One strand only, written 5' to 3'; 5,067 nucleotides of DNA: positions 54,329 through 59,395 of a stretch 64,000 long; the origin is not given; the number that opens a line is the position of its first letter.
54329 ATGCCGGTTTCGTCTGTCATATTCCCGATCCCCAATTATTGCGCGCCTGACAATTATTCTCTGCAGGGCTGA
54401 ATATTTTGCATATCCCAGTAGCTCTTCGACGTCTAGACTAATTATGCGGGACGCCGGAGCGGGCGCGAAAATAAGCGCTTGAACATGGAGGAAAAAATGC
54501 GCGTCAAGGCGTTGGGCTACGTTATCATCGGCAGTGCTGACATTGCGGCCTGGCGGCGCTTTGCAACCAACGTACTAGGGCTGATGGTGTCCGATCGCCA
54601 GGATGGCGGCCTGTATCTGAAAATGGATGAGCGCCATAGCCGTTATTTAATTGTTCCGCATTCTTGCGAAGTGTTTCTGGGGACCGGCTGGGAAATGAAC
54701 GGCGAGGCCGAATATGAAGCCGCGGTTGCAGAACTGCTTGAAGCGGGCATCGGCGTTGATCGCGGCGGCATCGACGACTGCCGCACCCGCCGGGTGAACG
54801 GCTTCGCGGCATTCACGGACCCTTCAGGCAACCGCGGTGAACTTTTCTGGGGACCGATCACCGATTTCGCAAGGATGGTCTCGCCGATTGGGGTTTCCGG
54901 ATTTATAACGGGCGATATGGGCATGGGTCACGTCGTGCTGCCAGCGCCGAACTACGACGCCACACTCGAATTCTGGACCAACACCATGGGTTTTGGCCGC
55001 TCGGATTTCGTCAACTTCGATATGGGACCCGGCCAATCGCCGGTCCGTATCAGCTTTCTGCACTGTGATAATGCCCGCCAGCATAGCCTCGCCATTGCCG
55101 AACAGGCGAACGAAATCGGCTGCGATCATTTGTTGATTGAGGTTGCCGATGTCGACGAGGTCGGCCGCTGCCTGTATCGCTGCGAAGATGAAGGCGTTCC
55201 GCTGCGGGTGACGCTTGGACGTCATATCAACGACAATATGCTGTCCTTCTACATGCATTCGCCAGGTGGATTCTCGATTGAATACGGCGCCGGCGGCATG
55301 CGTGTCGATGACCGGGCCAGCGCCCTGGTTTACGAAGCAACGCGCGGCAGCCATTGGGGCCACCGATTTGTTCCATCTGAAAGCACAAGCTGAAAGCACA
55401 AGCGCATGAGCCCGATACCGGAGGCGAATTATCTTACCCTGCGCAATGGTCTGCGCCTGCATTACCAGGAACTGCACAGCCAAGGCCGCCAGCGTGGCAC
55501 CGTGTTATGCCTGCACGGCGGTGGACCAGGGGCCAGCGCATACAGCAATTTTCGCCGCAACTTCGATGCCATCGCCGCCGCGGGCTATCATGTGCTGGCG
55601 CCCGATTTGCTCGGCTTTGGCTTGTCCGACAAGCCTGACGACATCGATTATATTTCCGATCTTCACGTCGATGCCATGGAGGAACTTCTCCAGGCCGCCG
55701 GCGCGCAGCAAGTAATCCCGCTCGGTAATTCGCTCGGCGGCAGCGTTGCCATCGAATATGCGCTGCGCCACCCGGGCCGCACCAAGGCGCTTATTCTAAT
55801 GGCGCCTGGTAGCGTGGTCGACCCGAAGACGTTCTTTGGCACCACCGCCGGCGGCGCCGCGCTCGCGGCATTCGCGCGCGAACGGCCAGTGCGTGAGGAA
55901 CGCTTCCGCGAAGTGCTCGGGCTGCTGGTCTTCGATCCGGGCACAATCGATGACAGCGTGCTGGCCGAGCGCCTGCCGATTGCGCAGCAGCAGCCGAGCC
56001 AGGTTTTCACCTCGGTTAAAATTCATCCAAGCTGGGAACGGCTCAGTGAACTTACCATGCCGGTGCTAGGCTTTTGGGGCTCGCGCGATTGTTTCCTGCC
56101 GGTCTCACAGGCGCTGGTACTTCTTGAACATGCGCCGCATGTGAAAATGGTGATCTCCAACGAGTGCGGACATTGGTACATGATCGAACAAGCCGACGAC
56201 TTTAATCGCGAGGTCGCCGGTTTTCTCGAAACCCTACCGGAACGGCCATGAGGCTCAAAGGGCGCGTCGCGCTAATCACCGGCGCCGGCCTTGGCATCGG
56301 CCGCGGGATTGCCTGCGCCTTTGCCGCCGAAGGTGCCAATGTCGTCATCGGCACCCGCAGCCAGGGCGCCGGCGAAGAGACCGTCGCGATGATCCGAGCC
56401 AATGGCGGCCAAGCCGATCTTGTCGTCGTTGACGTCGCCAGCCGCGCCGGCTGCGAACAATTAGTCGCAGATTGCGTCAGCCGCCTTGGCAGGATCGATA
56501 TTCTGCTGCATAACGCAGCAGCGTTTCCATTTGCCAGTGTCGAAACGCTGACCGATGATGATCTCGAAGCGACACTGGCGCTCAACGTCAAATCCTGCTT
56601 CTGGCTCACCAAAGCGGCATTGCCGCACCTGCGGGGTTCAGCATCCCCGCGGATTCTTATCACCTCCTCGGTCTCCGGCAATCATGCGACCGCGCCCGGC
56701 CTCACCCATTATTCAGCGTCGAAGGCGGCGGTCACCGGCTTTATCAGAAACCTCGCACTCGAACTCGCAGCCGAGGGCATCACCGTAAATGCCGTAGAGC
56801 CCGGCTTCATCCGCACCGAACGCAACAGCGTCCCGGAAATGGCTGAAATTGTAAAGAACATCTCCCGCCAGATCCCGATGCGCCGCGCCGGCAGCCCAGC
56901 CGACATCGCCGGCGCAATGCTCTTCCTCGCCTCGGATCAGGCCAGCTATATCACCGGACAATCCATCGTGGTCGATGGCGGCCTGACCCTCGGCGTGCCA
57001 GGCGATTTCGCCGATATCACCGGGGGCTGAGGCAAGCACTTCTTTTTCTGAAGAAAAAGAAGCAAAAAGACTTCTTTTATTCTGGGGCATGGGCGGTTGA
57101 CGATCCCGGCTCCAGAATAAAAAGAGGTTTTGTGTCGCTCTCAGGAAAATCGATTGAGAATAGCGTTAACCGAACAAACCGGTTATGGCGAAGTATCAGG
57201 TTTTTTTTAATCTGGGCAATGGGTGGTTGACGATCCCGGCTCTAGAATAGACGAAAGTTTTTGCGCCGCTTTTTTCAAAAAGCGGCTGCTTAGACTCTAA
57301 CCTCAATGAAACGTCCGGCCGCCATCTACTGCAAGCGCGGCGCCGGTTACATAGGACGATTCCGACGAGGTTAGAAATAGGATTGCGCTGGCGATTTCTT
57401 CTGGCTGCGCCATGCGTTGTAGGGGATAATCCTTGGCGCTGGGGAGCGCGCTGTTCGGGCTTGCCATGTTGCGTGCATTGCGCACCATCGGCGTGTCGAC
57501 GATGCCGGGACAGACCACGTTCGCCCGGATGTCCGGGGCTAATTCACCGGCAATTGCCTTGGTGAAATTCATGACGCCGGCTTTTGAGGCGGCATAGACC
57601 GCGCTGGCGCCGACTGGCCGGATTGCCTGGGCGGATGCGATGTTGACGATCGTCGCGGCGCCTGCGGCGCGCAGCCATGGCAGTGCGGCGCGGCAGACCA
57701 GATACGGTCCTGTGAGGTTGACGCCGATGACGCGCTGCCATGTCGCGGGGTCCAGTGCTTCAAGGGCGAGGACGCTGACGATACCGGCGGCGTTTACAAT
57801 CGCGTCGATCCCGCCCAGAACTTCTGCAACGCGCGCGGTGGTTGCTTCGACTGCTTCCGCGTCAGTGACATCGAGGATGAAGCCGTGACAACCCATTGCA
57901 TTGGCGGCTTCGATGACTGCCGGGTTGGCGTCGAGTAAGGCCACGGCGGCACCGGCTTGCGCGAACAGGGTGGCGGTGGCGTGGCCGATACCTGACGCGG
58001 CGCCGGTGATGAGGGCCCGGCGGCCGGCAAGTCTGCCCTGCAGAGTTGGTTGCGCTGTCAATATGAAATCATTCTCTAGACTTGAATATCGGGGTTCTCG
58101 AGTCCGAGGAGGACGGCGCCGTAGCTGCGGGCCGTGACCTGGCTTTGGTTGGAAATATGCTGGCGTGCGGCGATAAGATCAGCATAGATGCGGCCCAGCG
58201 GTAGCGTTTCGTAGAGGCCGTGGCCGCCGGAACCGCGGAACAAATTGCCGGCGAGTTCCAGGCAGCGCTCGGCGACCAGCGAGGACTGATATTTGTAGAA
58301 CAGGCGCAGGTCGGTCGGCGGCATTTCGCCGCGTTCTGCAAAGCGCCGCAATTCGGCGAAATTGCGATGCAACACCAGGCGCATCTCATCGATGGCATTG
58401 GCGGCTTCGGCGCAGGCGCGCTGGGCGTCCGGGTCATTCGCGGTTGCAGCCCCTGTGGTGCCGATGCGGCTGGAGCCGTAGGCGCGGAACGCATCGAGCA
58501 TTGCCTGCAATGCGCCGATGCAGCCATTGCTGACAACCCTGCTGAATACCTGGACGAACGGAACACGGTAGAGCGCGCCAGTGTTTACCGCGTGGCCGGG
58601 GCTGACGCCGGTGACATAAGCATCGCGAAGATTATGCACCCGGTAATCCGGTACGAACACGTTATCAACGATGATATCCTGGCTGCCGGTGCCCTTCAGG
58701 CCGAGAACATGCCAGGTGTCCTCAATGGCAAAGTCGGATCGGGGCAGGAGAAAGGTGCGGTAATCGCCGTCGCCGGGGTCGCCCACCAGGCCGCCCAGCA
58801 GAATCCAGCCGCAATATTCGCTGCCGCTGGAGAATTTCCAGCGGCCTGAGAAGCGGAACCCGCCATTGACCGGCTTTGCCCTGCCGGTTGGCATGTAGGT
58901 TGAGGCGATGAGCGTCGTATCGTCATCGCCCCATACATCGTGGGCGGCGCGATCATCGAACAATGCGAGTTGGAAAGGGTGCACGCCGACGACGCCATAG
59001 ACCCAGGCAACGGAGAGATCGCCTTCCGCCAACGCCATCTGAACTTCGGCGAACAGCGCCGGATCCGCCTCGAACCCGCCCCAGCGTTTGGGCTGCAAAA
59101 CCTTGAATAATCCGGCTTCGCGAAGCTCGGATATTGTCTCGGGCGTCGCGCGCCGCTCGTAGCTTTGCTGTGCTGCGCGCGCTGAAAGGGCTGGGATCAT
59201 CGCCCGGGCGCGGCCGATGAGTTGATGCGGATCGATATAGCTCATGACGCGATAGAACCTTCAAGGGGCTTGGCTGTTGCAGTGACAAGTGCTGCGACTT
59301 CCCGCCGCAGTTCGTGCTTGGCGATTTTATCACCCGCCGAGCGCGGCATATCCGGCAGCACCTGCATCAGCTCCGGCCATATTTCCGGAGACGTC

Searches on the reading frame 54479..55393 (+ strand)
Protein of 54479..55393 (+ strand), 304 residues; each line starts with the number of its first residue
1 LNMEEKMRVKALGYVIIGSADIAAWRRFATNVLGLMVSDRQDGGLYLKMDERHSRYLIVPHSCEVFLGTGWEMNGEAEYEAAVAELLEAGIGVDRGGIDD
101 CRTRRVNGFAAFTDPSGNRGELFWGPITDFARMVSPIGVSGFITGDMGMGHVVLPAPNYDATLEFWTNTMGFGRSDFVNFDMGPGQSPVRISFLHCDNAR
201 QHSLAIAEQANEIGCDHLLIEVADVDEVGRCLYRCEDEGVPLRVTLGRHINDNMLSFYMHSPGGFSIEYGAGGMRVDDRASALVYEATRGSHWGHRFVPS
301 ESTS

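Call 8: search_protein_families(library=pfam, proteins=[window:54479-55393:+])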
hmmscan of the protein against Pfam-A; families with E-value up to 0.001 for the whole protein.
window:54479-55393:+ (304 aa): 2 families
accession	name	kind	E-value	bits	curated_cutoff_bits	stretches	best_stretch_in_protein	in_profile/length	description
PF00903.31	Glyoxalase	-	4.4e-20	72.7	20.6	2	149-269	2-121/121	Glyoxalase/Bleomycin resistance protein/Dioxygenase superfamily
PF22632.2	BphC_D1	-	2.1e-17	63.1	27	1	12-60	1-50/51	Dihydroxybiphenyl dioxygenase BphC D1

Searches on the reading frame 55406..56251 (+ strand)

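Call 8: search_protein_families(library=pfam, proteins=[window:55406-56251:+])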
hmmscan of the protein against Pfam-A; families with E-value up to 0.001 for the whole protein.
window:55406-56251:+ (281 aa): 3 families
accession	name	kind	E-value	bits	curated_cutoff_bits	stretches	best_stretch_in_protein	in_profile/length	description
PF00561.26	Abhydrolase_1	-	1.8e-26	93.7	25.8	1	33-152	3-117/245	alpha/beta hydrolase fold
PF12697.13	Abhydrolase_6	-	5.7e-22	79.9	26.3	1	33-268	1-216/217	Alpha/beta hydrolase family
PF12146.15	Hydrolase_4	-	2.6e-18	66.6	27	1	28-261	2-237/239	Serine aminopeptidase, S33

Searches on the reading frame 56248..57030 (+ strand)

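Call 8: search_protein_families(library=pfam, proteins=[window:56248-57030:+])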
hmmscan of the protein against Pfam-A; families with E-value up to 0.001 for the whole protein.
window:56248-57030:+ (260 aa): 4 families
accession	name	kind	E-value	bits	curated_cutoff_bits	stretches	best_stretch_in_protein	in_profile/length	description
PF13561.12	adh_short_C2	-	6.6e-63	212.9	27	1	12-247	1-236/236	Enoyl-(Acyl carrier protein) reductase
PF00106.31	adh_short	-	7.9e-52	176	26.6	1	6-193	1-187/195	short chain dehydrogenase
PF08659.16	KR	-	3.1e-13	50.5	22.6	1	8-169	3-163/180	KR domain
PF23441.1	SDR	-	3.5e-07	30.3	27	1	7-247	9-256/258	SDR-like rossmann domain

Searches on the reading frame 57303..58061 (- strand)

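Call 8: search_protein_families(library=pfam, proteins=[window:57303-58061:-])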
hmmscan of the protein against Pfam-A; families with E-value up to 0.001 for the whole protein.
window:57303-58061:- (252 aa): 5 families
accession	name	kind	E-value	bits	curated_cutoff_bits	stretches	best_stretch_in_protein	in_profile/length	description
PF13561.12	adh_short_C2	-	6.1e-58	196.6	27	1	20-249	1-235/236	Enoyl-(Acyl carrier protein) reductase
PF00106.31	adh_short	-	1.5e-47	162.1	26.6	1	16-198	3-192/195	short chain dehydrogenase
PF23441.1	SDR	-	1e-10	41.9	27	1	59-248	64-254/258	SDR-like rossmann domain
PF08659.16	KR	-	8e-08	32.8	22.6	1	17-158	4-151/180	KR domain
PF01370.27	Epimerase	-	3.8e-06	26.9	20.9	1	16-146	1-118/240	NAD dependent epimerase/dehydratase family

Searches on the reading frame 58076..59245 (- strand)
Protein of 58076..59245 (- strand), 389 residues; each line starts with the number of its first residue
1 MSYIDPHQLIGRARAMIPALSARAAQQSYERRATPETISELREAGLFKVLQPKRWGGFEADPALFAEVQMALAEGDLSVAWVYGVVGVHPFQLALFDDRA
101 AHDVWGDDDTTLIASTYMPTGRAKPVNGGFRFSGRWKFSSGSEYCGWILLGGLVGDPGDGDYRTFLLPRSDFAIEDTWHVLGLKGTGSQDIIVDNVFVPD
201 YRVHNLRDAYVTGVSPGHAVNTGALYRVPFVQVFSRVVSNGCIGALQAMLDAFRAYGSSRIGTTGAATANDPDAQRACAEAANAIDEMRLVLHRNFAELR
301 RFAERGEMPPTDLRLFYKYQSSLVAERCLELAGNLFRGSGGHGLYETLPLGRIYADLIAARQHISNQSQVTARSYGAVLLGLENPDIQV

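Call 8: search_protein_families(library=pfam, proteins=[window:58076-59245:-])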
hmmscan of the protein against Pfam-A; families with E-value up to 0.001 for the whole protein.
window:58076-59245:- (389 aa): 2 families
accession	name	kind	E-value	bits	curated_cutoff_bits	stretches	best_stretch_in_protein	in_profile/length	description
PF08028.16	Acyl-CoA_dh_2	-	1.2e-15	58.5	22.7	1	242-367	7-133/134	Acyl-CoA dehydrogenase, C-terminal domain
PF02771.21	Acyl-CoA_dh_N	-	0.00027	21.7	22.9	1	22-85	20-84/113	Acyl-CoA dehydrogenase, N-terminal domain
